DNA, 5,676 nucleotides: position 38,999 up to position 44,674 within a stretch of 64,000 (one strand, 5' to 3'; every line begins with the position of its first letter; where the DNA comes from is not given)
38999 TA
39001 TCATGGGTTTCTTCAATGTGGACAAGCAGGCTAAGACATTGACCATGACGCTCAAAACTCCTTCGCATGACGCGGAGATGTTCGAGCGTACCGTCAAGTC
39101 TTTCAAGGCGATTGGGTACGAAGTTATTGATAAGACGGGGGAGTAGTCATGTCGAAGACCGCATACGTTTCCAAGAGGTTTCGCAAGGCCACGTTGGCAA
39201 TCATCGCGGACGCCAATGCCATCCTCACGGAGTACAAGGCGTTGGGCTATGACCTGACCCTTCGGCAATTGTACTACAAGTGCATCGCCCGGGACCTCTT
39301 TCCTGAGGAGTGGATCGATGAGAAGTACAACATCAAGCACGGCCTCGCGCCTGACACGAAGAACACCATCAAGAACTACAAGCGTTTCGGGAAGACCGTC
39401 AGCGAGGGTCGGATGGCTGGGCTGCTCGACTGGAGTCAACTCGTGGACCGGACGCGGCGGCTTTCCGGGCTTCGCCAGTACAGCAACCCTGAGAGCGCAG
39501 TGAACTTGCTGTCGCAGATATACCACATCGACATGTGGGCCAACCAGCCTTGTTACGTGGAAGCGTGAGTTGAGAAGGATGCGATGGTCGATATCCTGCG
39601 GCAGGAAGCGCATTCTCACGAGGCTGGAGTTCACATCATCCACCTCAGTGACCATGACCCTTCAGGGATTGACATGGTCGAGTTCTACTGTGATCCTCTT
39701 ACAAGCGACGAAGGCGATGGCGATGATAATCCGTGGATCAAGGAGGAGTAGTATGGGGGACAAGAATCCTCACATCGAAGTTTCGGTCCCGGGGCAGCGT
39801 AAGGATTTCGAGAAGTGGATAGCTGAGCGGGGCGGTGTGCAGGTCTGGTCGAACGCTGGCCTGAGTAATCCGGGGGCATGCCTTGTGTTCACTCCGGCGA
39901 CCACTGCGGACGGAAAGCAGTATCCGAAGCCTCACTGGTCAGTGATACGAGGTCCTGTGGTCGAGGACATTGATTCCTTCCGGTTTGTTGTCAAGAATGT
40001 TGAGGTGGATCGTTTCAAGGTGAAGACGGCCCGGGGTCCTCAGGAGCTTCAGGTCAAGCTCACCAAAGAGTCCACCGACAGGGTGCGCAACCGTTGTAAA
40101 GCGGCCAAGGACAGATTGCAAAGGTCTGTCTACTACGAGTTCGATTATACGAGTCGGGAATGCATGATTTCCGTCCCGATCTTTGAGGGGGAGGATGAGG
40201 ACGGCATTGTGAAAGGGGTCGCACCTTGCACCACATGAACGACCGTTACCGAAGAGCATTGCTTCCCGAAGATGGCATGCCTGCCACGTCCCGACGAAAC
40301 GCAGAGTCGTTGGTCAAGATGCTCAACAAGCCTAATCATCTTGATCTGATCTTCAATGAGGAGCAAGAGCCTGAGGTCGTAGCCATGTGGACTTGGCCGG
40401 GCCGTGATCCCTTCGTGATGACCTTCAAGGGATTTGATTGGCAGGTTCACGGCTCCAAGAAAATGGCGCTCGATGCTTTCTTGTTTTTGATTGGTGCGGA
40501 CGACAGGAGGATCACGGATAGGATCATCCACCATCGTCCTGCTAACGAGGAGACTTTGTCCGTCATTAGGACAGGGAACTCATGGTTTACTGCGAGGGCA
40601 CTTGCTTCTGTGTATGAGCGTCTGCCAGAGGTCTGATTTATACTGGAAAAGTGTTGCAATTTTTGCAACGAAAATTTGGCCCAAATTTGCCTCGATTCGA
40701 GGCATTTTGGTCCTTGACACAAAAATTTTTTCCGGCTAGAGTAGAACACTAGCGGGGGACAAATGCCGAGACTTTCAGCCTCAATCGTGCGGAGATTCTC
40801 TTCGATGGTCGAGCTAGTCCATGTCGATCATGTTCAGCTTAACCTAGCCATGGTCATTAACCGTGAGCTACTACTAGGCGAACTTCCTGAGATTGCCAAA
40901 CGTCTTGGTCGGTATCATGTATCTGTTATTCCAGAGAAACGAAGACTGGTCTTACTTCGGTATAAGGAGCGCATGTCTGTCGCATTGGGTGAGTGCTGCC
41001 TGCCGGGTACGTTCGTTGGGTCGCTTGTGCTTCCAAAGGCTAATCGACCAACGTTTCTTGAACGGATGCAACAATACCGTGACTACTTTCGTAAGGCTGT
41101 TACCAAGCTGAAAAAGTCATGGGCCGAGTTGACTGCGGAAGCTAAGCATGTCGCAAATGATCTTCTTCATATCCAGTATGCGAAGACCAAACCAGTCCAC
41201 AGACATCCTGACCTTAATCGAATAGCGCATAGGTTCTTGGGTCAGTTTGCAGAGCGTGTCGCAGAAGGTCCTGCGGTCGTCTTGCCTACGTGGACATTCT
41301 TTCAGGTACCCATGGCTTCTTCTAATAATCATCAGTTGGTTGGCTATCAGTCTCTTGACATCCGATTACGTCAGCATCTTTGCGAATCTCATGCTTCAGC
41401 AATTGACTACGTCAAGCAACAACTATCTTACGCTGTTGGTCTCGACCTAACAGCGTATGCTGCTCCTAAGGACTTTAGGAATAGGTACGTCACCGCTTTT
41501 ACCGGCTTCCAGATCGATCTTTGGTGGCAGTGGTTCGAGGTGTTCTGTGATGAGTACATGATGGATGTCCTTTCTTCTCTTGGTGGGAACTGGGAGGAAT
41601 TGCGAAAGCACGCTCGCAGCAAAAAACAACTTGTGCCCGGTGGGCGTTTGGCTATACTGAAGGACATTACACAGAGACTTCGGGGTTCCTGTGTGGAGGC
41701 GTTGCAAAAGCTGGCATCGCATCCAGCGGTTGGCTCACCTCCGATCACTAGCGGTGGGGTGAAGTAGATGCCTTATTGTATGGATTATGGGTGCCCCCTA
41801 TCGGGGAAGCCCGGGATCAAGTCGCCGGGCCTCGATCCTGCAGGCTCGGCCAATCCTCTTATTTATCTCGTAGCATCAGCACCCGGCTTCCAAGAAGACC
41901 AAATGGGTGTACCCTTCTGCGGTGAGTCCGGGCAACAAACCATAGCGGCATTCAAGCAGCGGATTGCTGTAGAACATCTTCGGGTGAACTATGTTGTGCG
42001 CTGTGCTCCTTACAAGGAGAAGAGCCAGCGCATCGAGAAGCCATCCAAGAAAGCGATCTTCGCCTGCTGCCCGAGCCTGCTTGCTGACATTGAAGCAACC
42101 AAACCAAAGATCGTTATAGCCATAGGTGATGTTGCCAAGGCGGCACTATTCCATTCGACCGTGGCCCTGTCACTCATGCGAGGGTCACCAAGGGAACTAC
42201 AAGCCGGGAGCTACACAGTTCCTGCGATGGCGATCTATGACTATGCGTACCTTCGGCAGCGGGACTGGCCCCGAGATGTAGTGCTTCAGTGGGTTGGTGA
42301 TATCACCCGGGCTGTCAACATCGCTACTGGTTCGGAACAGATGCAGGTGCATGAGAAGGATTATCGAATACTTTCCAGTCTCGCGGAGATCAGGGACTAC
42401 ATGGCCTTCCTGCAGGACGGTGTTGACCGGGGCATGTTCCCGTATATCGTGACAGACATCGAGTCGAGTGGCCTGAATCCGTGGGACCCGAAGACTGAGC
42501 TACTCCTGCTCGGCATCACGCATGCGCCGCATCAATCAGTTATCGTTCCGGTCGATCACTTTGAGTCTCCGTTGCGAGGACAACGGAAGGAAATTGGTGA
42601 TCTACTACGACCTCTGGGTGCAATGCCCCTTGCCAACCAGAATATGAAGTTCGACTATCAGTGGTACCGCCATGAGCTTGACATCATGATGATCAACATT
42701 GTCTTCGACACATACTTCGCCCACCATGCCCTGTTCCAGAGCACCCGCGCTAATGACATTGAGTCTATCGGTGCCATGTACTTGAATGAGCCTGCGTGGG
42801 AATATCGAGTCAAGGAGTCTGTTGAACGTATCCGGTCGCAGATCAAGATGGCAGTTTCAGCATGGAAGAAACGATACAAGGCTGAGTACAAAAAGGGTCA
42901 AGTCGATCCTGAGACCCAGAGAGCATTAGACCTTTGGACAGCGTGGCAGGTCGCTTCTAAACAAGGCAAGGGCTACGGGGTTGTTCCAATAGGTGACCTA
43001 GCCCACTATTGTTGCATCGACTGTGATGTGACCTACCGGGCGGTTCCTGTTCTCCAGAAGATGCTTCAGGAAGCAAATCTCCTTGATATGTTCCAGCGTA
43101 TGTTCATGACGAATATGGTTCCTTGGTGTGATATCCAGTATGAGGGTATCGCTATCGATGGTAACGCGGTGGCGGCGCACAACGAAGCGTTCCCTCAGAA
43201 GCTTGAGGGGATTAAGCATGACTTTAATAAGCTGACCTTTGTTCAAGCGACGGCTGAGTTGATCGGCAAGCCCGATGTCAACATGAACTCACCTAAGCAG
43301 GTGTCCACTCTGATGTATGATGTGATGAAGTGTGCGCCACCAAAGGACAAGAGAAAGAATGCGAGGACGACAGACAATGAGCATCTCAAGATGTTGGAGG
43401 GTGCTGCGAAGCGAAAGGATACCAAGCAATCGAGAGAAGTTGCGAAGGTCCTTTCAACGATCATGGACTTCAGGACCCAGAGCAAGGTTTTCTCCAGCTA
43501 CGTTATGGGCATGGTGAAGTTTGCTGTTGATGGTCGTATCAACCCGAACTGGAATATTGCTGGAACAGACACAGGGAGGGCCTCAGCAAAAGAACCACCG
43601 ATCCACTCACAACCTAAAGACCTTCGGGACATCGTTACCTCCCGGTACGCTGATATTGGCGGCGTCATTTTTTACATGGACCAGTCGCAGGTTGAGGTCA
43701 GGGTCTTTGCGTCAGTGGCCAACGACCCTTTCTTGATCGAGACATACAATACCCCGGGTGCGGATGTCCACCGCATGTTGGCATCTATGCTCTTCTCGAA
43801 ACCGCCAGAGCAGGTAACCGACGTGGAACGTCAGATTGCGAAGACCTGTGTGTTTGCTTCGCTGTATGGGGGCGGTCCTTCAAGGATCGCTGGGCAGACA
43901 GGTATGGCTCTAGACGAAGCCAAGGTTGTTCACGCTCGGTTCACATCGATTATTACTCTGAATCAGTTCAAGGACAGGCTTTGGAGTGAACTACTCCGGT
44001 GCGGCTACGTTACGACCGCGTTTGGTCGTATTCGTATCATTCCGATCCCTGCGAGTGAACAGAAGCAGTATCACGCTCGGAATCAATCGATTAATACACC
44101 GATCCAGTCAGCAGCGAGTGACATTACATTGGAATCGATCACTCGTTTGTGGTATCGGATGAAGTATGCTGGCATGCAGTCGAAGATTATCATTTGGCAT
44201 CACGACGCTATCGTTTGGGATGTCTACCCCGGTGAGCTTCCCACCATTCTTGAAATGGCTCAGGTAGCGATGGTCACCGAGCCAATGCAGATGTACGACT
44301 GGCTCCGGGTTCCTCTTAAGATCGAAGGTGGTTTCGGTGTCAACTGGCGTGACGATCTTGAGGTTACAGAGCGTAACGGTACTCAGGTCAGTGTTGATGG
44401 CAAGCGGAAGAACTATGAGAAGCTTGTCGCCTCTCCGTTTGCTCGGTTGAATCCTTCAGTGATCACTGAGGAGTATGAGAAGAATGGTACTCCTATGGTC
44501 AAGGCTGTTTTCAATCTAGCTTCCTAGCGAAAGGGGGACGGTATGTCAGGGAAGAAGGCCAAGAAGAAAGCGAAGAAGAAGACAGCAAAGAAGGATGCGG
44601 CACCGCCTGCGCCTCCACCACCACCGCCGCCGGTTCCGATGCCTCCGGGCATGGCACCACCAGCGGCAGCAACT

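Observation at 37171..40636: Operon combining a GHKL ATPase-like protein with a Spo11/Topo VI-A-like (5Y-CAP + Toprim) gene, possibly a split type IIB topoisomerase-like module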

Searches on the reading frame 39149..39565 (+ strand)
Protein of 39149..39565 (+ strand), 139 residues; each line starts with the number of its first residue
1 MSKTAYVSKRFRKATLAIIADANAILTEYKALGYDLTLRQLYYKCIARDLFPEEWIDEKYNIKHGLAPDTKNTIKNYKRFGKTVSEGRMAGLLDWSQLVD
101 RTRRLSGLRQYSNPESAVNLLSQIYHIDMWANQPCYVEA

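Call 6: search_protein_families(library=pfam, max_evalue=1, proteins=[window:39149-39565:+])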
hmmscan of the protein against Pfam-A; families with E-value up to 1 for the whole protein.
window:39149-39565:+ (139 aa): 3 families
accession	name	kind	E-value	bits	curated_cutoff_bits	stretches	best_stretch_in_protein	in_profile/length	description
PF04658.18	TAFII55_N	-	0.18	11.9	25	1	57-89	112-142/160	TAFII55 protein conserved region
PF10474.15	Syndetin_C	-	0.18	11.9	38.4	1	73-116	138-181/234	Syndetin, C-terminal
PF02505.19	MCR_D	-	0.3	11.3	25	1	53-96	94-136/142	Methyl-coenzyme M reductase operon protein D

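Call 7: search_protein_families(library=phrogs, max_evalue=0.01, proteins=[window:39149-39565:+])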
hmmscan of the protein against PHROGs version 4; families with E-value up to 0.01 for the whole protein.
window:39149-39565:+ (139 aa): 1 family
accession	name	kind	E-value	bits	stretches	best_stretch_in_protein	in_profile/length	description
phrog_6247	-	DNA, RNA and nucleotide metabolism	1.5e-27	97.6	1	2-138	2-119/303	DNA topoisomerase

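Call 66: list_cluster_members(proteins=[window:39149-39565:+, window:37233-38684:+, window:39753-40235:+, window:40226-40633:+, window:41768-44524:+, window:36684-37127:+])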
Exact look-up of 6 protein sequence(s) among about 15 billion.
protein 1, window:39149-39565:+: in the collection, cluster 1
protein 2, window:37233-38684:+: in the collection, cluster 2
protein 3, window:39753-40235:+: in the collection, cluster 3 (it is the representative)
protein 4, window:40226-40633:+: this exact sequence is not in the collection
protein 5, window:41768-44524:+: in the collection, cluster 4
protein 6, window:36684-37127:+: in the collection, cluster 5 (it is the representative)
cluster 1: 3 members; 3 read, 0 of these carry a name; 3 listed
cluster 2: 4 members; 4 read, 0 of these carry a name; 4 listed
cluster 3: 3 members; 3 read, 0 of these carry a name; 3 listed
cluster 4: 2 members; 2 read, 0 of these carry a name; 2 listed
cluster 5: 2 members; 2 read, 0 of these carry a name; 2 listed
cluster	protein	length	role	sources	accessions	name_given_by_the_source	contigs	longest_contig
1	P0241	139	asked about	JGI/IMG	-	-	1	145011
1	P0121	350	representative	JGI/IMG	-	-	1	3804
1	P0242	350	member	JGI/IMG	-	-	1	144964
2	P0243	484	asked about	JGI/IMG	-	-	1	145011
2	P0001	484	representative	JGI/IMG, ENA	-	-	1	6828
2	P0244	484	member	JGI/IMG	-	-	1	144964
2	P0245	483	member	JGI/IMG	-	-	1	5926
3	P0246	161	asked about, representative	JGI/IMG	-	-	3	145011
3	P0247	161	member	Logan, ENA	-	-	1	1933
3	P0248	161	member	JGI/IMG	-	-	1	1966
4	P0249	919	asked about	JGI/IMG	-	-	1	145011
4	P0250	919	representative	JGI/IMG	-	-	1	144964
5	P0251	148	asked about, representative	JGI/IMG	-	-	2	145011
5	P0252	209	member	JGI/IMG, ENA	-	-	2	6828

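Call 67: find_encoding_contigs(protein=P0242, flank=10000, max_places=2)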
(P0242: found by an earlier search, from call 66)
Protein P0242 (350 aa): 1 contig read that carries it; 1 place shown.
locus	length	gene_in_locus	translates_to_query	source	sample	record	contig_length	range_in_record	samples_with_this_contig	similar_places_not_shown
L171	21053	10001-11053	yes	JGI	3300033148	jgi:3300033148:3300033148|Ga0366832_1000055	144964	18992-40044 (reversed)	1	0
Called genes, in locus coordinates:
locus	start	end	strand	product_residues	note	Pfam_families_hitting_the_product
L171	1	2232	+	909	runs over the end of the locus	PF14890:Intein_splicing, PF14528:LAGLIDADG_3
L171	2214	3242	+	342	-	-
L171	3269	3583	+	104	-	PF13560:HTH_31 (weak), PF01381:HTH_3 (faint)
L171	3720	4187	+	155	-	-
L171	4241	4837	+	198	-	PF07463:NUMOD4, PF13392:HNH_3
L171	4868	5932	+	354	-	PF06067:DUF932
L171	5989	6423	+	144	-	-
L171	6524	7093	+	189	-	-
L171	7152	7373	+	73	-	PF01381:HTH_3, PF13443:HTH_26 (weak), PF13560:HTH_31 (weak)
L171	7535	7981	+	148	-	PF13392:HNH_3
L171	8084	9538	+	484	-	-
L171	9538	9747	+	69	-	-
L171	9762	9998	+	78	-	-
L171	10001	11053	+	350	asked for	-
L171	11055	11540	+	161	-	-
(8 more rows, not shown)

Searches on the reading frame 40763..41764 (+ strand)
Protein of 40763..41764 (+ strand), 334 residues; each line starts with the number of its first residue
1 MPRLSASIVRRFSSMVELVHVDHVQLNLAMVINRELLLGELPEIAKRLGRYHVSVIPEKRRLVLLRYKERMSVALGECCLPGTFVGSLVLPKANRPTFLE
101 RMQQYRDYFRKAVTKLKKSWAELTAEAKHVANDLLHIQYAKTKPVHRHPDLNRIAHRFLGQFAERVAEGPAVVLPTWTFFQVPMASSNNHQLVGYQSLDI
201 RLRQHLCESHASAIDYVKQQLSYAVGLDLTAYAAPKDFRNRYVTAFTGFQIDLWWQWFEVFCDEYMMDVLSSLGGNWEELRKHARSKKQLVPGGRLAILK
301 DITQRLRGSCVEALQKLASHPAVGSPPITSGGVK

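Call 6: search_protein_families(library=pfam, max_evalue=1, proteins=[window:40763-41764:+])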
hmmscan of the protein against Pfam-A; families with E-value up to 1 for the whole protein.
window:40763-41764:+ (334 aa): 2 families
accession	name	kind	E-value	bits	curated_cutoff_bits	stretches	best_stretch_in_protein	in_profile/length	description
PF08299.17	Bac_DnaA_C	-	0.17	12.4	31.5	1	28-56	34-63/69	Bacterial dnaA protein helix-turn-helix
PF08916.16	Phe_ZIP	-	0.32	12.1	25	0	206-247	5-49/57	Phenylalanine zipper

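Call 7: search_protein_families(library=phrogs, max_evalue=0.01, proteins=[window:40763-41764:+])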
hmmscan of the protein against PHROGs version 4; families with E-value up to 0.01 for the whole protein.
window:40763-41764:+ (334 aa): 0 families

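Call 47: search_protein_families(library=ncbifam, max_evalue=0.1, proteins=[window:40763-41764:+])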
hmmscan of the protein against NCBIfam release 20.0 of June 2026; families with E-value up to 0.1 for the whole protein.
window:40763-41764:+ (334 aa): 0 families

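Call 48: search_protein_families(library=padloc, max_evalue=0.1, proteins=[window:40763-41764:+])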
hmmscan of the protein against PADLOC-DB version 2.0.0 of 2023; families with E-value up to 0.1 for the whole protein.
window:40763-41764:+ (334 aa): 0 families

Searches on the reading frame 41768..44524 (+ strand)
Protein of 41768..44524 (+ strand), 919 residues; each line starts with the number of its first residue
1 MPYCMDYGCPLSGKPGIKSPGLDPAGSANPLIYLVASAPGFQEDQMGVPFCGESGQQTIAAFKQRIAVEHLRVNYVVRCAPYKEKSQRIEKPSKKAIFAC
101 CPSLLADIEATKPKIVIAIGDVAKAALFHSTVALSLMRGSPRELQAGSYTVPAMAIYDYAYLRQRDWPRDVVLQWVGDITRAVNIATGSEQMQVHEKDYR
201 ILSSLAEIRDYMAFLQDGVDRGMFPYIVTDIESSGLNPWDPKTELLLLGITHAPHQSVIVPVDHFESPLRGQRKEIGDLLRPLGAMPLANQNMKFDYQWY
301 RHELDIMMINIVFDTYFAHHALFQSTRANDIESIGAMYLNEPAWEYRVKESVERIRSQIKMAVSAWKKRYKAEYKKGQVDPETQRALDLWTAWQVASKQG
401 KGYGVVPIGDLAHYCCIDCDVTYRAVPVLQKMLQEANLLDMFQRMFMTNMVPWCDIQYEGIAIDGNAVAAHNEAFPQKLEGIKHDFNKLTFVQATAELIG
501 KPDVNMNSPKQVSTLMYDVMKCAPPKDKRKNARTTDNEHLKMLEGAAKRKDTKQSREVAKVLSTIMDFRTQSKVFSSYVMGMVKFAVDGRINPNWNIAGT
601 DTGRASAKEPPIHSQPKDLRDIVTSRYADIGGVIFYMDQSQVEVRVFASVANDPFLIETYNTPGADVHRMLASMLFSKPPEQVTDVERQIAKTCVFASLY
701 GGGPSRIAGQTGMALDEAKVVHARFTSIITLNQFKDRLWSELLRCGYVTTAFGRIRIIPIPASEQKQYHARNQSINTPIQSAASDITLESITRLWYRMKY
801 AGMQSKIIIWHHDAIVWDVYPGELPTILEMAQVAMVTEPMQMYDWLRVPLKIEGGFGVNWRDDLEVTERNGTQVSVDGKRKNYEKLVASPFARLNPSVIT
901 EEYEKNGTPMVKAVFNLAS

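Call 76: search_protein_families(library=pfam, max_evalue=0.001, proteins=[window:41768-44524:+])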
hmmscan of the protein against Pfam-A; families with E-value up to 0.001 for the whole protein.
window:41768-44524:+ (919 aa): 3 families
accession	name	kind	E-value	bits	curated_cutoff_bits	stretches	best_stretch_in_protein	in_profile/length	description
PF00476.26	DNA_pol_A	-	2.1e-64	218.3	34.3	1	493-861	20-380/381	DNA polymerase family A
PF03167.25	UDG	-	6.1e-14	52.7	24.3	1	26-140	4-105/141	Uracil DNA glycosylase superfamily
PF01612.26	DNA_pol_A_exo1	-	0.0001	22.6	23.6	1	204-322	6-112/173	3'-5' exonuclease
